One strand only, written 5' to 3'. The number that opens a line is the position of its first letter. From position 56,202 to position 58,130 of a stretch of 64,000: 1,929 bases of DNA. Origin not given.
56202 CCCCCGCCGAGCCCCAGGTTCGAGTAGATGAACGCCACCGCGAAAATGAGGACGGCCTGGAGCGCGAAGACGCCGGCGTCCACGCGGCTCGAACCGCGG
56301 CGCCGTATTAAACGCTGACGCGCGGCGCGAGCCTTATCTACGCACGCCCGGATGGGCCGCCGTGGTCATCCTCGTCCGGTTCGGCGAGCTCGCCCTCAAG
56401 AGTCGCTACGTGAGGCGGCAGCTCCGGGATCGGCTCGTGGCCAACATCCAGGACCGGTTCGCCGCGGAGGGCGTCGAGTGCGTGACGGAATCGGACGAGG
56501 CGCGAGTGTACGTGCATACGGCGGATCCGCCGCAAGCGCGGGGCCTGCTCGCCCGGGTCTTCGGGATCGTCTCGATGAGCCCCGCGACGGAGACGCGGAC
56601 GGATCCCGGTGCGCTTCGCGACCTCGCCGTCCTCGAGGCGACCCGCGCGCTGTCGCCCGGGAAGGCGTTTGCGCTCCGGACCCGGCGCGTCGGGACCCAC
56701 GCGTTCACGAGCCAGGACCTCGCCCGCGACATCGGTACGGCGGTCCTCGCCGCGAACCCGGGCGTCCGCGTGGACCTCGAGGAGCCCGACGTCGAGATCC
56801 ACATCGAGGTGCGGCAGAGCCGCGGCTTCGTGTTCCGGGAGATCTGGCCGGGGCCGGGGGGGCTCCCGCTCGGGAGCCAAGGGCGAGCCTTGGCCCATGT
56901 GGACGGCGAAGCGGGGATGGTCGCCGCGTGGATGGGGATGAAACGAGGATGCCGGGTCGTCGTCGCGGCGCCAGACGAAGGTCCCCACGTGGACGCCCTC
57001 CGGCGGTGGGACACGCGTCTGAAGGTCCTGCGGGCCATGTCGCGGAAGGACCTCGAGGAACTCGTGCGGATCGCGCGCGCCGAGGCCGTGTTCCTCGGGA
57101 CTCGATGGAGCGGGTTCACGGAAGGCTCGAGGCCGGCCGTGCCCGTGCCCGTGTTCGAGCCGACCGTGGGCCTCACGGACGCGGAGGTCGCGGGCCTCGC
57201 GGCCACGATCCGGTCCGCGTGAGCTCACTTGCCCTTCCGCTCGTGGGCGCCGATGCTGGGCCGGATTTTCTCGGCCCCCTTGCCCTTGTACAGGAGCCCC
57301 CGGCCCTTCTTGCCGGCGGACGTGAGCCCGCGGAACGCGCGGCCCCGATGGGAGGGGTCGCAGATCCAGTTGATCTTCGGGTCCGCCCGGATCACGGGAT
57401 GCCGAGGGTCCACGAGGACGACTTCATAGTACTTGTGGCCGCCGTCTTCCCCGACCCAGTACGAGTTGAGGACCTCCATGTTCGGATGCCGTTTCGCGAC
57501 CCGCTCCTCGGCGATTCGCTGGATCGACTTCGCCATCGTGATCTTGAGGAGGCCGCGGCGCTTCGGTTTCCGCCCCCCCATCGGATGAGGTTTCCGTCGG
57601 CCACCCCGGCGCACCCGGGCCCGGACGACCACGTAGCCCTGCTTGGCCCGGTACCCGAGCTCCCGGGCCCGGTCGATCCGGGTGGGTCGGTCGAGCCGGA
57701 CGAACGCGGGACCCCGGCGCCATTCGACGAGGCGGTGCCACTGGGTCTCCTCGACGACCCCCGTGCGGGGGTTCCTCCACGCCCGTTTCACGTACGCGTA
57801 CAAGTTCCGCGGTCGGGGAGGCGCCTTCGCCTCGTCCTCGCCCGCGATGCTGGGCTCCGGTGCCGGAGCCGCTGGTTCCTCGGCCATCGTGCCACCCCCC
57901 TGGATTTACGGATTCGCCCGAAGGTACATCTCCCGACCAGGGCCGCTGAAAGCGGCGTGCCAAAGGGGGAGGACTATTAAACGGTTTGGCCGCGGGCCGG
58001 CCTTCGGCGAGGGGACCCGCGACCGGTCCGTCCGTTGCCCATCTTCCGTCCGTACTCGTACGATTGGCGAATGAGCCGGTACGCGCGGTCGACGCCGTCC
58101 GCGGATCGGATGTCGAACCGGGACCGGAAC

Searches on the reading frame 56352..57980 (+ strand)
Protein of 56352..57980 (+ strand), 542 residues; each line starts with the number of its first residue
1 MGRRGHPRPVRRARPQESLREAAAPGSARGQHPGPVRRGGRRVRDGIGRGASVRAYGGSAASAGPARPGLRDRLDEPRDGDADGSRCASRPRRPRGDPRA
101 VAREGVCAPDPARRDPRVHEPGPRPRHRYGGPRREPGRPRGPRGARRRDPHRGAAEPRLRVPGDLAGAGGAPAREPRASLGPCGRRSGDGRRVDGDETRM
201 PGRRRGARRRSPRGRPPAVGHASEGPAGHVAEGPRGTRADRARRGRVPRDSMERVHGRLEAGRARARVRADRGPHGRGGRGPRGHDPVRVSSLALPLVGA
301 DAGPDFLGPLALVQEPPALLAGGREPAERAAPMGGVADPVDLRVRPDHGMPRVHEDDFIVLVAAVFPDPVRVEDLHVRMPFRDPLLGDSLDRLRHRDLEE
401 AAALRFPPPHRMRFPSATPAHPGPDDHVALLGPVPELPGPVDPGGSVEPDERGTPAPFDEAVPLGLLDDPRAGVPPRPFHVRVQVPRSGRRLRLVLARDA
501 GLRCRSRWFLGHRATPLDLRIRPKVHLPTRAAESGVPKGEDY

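Call 78: find_encoding_contigs(protein=window:56352-57980:+, flank=10000, max_places=1)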
Protein window:56352-57980:+ (542 aa): no gene with exactly this product is on record in the collection.
